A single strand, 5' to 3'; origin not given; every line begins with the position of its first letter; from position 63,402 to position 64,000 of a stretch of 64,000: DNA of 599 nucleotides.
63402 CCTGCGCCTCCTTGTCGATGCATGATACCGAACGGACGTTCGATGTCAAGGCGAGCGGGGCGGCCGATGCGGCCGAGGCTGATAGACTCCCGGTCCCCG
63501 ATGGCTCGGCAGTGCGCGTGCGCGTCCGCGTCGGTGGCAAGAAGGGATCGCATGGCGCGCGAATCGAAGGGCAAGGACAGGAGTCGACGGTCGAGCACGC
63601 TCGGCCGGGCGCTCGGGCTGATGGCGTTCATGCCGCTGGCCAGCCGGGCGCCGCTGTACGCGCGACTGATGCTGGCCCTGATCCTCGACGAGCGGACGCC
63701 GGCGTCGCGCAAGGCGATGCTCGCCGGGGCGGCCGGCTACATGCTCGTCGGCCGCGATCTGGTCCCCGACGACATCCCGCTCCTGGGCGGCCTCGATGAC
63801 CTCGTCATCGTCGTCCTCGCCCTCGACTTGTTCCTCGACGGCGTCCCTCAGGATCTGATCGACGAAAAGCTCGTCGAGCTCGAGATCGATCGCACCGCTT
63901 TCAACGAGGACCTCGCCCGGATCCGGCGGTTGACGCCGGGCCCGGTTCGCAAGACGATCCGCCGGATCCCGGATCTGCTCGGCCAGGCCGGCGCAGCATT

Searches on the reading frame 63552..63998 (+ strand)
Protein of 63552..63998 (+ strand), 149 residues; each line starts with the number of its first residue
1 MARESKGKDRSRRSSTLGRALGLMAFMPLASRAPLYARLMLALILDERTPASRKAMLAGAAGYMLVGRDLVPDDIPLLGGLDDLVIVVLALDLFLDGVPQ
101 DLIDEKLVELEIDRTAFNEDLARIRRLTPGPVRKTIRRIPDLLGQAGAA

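Call 9: search_protein_families(library=pfam, proteins=[window:63552-63998:+], max_evalue=0.01)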
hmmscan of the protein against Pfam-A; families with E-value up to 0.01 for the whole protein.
window:63552-63998:+ (149 aa): 1 family
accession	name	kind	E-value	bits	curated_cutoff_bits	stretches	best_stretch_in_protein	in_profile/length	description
PF06803.17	DUF1232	-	8e-08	32.3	23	1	54-89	2-37/37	Protein of unknown function (DUF1232)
